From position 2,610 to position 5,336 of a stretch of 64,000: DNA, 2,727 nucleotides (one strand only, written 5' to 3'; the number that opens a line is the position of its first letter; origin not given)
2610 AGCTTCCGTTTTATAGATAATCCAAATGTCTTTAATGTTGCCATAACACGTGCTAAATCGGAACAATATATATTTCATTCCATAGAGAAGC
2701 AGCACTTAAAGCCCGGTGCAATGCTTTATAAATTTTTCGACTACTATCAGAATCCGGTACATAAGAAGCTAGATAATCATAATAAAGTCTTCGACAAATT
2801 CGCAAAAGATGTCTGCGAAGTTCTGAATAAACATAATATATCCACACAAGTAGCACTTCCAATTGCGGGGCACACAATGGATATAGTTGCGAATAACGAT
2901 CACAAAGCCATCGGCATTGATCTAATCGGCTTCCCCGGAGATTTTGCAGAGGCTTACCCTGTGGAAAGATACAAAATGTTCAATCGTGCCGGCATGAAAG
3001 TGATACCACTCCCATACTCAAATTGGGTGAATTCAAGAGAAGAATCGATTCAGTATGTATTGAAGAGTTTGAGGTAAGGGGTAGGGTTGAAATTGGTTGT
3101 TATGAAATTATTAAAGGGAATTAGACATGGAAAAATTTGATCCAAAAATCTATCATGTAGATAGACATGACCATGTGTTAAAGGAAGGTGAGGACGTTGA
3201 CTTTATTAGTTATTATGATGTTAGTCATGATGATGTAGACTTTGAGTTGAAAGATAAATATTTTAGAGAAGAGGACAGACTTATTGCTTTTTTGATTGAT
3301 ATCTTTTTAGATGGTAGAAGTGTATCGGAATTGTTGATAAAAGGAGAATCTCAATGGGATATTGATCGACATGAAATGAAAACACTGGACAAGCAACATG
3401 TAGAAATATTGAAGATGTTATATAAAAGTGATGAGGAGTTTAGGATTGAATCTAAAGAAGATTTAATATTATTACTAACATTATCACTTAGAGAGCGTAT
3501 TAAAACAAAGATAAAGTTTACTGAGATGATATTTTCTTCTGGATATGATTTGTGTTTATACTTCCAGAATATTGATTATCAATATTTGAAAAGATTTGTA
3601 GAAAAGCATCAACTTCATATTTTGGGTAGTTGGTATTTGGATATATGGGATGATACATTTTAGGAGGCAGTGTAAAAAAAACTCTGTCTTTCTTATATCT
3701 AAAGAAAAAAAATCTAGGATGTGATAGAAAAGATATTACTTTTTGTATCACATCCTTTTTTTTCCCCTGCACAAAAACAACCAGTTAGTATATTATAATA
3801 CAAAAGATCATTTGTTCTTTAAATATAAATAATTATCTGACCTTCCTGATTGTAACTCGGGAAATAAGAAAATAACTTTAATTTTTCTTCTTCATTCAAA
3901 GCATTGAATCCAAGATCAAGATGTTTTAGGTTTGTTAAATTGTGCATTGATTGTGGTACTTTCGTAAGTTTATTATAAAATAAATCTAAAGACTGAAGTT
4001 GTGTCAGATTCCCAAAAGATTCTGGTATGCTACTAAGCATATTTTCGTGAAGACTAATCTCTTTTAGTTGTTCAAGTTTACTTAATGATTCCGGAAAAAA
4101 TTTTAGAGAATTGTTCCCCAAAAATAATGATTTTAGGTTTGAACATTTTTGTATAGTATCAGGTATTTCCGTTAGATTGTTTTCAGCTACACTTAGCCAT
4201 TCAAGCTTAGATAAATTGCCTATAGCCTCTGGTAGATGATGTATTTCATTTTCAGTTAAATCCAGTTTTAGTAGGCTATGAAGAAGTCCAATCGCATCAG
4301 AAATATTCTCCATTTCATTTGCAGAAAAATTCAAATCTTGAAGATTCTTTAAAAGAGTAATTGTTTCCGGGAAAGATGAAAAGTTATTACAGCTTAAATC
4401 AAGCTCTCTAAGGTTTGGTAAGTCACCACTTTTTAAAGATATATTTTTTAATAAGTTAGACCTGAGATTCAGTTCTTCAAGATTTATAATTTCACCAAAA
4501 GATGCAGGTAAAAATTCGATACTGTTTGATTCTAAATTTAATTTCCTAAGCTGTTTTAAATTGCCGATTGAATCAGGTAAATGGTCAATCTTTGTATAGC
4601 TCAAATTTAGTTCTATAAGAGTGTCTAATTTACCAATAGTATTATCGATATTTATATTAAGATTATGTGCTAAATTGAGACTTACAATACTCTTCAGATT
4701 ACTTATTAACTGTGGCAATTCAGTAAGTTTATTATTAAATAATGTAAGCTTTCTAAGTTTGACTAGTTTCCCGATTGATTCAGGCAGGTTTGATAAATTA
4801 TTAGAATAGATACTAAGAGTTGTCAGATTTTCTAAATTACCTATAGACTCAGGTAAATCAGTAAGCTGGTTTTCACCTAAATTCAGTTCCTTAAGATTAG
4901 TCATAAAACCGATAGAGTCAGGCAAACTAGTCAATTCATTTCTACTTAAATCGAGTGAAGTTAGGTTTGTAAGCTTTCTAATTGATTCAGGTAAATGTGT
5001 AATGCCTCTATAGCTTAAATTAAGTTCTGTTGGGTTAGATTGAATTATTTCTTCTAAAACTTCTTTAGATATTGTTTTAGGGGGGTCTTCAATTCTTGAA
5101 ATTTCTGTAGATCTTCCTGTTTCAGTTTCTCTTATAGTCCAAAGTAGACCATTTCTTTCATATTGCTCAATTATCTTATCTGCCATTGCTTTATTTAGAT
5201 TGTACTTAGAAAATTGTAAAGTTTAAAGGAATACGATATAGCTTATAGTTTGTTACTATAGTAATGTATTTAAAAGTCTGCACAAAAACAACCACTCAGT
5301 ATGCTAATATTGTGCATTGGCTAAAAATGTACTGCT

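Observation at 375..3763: Upf1-like helicase fused to a Vsr/DUF559-type endonuclease, with a small acidic partner: candidate Nhi-like nuclease-helicase defence module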

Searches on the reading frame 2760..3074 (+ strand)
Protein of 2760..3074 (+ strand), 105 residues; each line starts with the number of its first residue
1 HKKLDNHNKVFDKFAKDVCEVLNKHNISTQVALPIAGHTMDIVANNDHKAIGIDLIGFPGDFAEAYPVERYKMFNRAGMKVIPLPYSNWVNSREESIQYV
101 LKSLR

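Call 38: search_solved_structures(query=A4, max_evalue=10, show_alignments=3)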
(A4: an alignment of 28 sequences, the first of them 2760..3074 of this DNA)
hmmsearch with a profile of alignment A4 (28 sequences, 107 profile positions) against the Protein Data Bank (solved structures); distinct sequences matched with E-value up to 10: 0.

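Call 40: search_protein_families(library=pfam, alignment_id=A4, max_evalue=0.01)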
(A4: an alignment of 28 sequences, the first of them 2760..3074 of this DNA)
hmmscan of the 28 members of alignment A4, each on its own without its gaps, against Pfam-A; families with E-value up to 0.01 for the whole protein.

A. member 1, window:2760-3074:+ (105 aa): 1 family
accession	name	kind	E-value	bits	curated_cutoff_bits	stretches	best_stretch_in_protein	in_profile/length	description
PF18741.7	MTES_1575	-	6.2e-05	23.4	38.2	1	14-103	1-95/96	REase_MTES_1575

B. families by the number of members that match (of 28 scanned): 1 family
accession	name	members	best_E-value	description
PF18741.7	MTES_1575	22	1.3e-08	REase_MTES_1575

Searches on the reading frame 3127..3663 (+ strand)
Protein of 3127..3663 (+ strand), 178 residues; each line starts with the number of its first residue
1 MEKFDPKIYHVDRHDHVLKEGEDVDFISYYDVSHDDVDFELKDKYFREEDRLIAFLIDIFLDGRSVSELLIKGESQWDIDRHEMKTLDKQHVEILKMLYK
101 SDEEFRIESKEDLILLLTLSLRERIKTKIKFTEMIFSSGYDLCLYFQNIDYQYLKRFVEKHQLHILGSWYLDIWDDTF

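Call 3: search_protein_families(library=pfam, proteins=[window:3127-3663:+], max_evalue=0.1)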
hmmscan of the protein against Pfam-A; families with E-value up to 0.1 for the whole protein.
window:3127-3663:+ (178 aa): 0 families

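Call 4: search_protein_families(library=padloc, proteins=[window:3127-3663:+], max_evalue=0.1)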
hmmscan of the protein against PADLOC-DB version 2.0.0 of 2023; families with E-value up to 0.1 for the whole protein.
window:3127-3663:+ (178 aa): 0 families

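Call 5: search_protein_families(library=ncbifam, proteins=[window:3127-3663:+], max_evalue=0.1)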
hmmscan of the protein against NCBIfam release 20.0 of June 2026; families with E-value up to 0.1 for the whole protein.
window:3127-3663:+ (178 aa): 0 families

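Call 10: find_homologous_proteins(query=window:3127-3663:+, max_evalue=0.01)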
Query window:3127-3663:+ (178 aa): 2 proteins with E <= 0.01 among 76 candidates.
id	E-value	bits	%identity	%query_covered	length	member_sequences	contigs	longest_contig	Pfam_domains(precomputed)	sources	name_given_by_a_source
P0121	2.8e-110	384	100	100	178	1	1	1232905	-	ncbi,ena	-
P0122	4.6e-80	286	73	100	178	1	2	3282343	-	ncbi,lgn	-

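Call 14: find_encoding_contigs(protein=P0121, flank=10000, max_places=3)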
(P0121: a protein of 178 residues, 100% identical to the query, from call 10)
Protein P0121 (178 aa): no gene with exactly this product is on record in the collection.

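Call 15: find_encoding_contigs(protein=P0122, flank=10000, max_places=3)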
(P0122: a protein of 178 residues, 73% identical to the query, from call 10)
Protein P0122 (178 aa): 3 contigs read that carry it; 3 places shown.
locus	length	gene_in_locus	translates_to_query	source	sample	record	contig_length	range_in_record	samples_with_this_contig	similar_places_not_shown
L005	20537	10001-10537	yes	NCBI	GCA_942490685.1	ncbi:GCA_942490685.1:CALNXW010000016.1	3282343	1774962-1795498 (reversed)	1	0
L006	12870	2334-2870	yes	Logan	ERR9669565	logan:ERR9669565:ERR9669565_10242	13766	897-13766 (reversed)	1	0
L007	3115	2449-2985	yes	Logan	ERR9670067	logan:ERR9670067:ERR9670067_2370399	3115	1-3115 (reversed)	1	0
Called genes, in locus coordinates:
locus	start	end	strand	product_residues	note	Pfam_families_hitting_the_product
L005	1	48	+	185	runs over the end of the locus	-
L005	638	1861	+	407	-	-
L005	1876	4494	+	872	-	-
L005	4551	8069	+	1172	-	PF07676:PD40 (faint)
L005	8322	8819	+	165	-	-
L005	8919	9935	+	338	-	PF12895:ANAPC3 (faint), PF13428:TPR_14 (faint), PF23914:TPR_CcmH_CycH (faint), PF13431:TPR_17 (faint), PF07719:TPR_2 (faint), PF13181:TPR_8 (faint), PF13424:TPR_12 (weak), PF00515:TPR_1 (weak)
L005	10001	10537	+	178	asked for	-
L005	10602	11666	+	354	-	PF14903:WG_beta_rep (faint)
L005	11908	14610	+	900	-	PF00580:UvrD-helicase (weak), PF01443:Viral_helicase1 (faint), PF02562:PhoH (faint), PF13086:AAA_11, PF13245:AAA_19 (weak), PF13604:AAA_30 (faint), PF13087:AAA_12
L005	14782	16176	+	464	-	PF07719:TPR_2 (faint)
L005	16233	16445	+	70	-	-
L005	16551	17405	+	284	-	-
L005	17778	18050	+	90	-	-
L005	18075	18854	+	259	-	PF00460:Flg_bb_rod, PF22692:LlgE_F_G_D1, PF06429:Flg_bbr_C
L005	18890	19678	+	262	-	PF00460:Flg_bb_rod, PF22692:LlgE_F_G_D1, PF06429:Flg_bbr_C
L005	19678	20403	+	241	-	PF08666:SAF (faint), PF13144:ChapFlgA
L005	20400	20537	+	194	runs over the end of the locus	PF02107:FlgH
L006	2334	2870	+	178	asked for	-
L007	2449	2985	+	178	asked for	-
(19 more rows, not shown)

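Call 29: search_protein_families(library=pfam, alignment_id=A2, max_evalue=0.00001)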
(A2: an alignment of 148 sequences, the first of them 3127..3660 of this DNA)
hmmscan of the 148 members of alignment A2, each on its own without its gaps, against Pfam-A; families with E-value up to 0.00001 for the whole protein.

A. member 1, window:3127-3660:+ (178 aa): 0 families

B. families by the number of members that match (of 148 scanned): 161 families (the first 25 are shown)
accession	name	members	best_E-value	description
PF00144.29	Beta-lactamase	3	1.7e-62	Beta-lactamase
PF13091.12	PLDc_2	3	4.6e-31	PLD-like domain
PF07719.23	TPR_2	3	9.1e-19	Tetratricopeptide repeat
PF18962.6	Por_Secre_tail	3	8.4e-12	Secretion system C-terminal sorting domain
PF13175.12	AAA_15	2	2.3e-73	AAA ATPase domain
PF03483.22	B3_4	2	1.4e-66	B3/4 domain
PF00593.30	TonB_dep_Rec_b-barrel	2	2.1e-61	TonB dependent receptor-like, beta-barrel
PF00884.28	Sulfatase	2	1.4e-60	Sulfatase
PF05816.16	TelA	2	3.6e-60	Toxic anion resistance protein (TelA)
PF01975.23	SurE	2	2.8e-59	Survival protein SurE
PF07690.21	MFS_1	2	2.3e-57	Major Facilitator Superfamily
PF17759.6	tRNA_synthFbeta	2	1.9e-44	Phenylalanyl tRNA synthetase beta chain CLM domain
PF14903.11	WG_beta_rep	2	5e-43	WG containing repeat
PF04134.17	DCC1-like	2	5.2e-32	DCC1-like thiol-disulfide oxidoreductase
PF03147.19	FDX-ACB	2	3.2e-29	Ferredoxin-fold anticodon binding domain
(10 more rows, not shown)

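Call 30: search_protein_families(library=padloc, alignment_id=A2, max_evalue=0.00001)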
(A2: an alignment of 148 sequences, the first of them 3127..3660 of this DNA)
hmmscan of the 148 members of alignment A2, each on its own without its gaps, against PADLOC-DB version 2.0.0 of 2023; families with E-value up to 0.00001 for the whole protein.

A. member 1, window:3127-3660:+ (178 aa): 0 families

B. families by the number of members that match (of 148 scanned): 149 families (the first 25 are shown)
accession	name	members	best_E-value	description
PDLC02614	DrmC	3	2.5e-11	DrmC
PDLC03924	MkoC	3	2.6e-09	-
PDLC03922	MkoB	3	1.5e-06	-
PDLC02979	AriA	2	3.6e-61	-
PDLC02914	ATPase-Toprim_I-B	2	5.3e-26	-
PDLC04135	mad3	2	4.3e-25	mads_3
PDLC02980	AriA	2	4.9e-23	-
PDLC00271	PtuA1|PtuA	2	9.4e-21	AAA ATPase domain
PDLC00069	GajA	2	2.6e-20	AAA ATPase domain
PDLC02358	Old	2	2e-19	Old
PDLC00303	PtuA1|PtuA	2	5.7e-18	AAA ATPase domain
PDLC00298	PtuA1|PtuA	2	6.2e-18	AAA ATPase domain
PDLC00099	GajA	2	1.5e-17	AAA ATPase domain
PDLC00278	PtuA1|PtuA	2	4.3e-17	AAA ATPase domain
PDLC00062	GajA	2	4.5e-17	AAA ATPase domain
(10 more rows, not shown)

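Call 51: search_protein_families(library=phrogs, proteins=[window:3127-3663:+], max_evalue=0.1)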
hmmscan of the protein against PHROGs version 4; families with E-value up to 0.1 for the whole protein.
window:3127-3663:+ (178 aa): 1 family
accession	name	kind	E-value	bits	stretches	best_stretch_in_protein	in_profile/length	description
phrog_7353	-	unknown function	0.014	16.4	1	22-48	5-32/55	-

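Call 75: search_protein_families(library=padloc, proteins=[L005:14782-16173:+, L005:16551-17402:+, L005:10602-11663:+], max_evalue=0.001)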
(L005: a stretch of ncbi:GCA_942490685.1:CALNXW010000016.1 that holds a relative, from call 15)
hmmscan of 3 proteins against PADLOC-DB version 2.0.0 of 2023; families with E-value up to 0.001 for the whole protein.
L005:14782-16173:+ (464 aa): 0 families

L005:16551-17402:+ (284 aa): 0 families

L005:10602-11663:+ (354 aa): 0 families

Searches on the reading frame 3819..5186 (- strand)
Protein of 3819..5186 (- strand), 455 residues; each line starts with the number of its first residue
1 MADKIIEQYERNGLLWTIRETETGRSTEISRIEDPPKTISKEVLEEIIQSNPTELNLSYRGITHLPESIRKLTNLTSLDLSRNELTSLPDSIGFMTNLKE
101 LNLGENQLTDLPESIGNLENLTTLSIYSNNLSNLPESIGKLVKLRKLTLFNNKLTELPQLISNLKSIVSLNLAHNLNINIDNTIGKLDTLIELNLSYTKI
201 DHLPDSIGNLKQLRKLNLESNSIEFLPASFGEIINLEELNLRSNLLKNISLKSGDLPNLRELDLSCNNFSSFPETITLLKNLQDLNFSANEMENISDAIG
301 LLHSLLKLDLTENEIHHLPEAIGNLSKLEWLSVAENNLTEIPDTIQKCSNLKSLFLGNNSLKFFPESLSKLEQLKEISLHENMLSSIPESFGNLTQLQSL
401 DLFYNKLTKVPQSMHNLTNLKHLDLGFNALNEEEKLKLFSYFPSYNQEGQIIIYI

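Call 3: search_protein_families(library=pfam, proteins=[window:3819-5186:-], max_evalue=0.1)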
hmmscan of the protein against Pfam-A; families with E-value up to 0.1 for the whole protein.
window:3819-5186:- (455 aa): 8 families
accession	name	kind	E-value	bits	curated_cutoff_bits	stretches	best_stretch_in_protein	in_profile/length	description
PF13855.12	LRR_8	-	3.4e-53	177.7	27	9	73-131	1-61/61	Leucine rich repeat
PF23598.1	LRR_14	-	1.1e-48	166.3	40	6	93-193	44-144/353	Leucine-rich repeat region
PF12799.13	LRR_4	-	1.7e-42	142.9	27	9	235-271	2-38/44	Leucine Rich repeats (2 copies)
PF00560.39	LRR_1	-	5.7e-28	91.4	20.6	2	74-94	1-22/23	Leucine Rich Repeat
PF23286.1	LRR_13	-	1.3e-15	58.1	30.1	1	361-427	16-83/210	Disease resistance protein RPS4B-like, leucine-rich repeats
PF23211.1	LRR_LRWD1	-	1.6e-10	41.5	28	2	191-271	19-100/190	Leucine-rich repeat and WD repeat-containing protein 1, LRR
PF24048.1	LRR_NXF1-5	-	1.1e-07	32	30.5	1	320-384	51-116/142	NXF1/2/3/5 leucine-rich repeat domain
PF13306.12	LRR_5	-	4.1e-05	23.9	27.7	1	335-425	19-108/127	BspA type Leucine rich repeat region (6 copies)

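Call 4: search_protein_families(library=padloc, proteins=[window:3819-5186:-], max_evalue=0.1)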
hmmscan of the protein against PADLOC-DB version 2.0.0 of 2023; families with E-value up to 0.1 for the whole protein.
window:3819-5186:- (455 aa): 0 families

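Call 5: search_protein_families(library=ncbifam, proteins=[window:3819-5186:-], max_evalue=0.1)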
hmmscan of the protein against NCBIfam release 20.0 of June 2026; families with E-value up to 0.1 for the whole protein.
window:3819-5186:- (455 aa): 6 families
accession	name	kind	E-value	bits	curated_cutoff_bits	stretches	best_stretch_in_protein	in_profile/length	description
NF041351.1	XopL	equivalog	2.9e-69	234.1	500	4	39-242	40-255/497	type III secretion system leucine-rich repeat domain-containing effector XopL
NF041400.1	XopAE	equivalog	7.3e-61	206.5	600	3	60-229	30-203/478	type III secretion system effector XopAE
NF041381.1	XopAC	subfamily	6.8e-58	196.4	450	4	304-429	67-194/451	XopAC/AvrAC family type III secretion system effector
NF047464.1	FibnectbindLIC11051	equivalog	5.4e-46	157.4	1000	2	169-431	401-663/685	LIC_11051 family fibronectin-binding protein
NF011917.0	PRK15387.1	equivalog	1.1e-14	53.4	1243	2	53-340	204-459/788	type III secretion system effector E3 ubiquitin transferase SspH2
NF008442.0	PRK11288.1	equivalog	0.011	14.1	689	0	368-455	112-199/504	L-arabinose ABC transporter ATP-binding protein AraG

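Call 99: search_protein_families(library=padloc, alignment_id=A7, max_evalue=1e-8)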
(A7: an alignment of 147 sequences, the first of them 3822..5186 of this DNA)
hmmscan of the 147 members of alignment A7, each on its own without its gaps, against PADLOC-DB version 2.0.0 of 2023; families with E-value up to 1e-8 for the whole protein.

A. member 1, window:3822-5186:- (455 aa): 0 families

B. families by the number of members that match (of 147 scanned): 46 families (the first 25 are shown)
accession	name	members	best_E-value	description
PDLC04795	PDC-S02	2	3.8e-147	-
PDLC04810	PDC-S02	2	4e-143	-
PDLC04831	PDC-S02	2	8.6e-143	-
PDLC04803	PDC-S02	2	3.5e-100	-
PDLC04807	PDC-S02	2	3.9e-82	-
PDLC04826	PDC-S02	2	1.4e-81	-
PDLC04813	PDC-S02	2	2.1e-78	-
PDLC04822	PDC-S02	2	9.8e-66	-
PDLC04827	PDC-S02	2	4.6e-52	-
PDLC04811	PDC-S02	2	1.8e-51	-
PDLC04798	PDC-S02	2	2.9e-48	-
PDLC04800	PDC-S02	2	1.4e-44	-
PDLC04820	PDC-S02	2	1.2e-42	-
PDLC04804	PDC-S02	2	1.4e-41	-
PDLC01464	PD_DExK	2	4.4e-34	"CAS-I,CAS-II,CAS-III,CAS-IV,CAS-V,CAS-VI; associated"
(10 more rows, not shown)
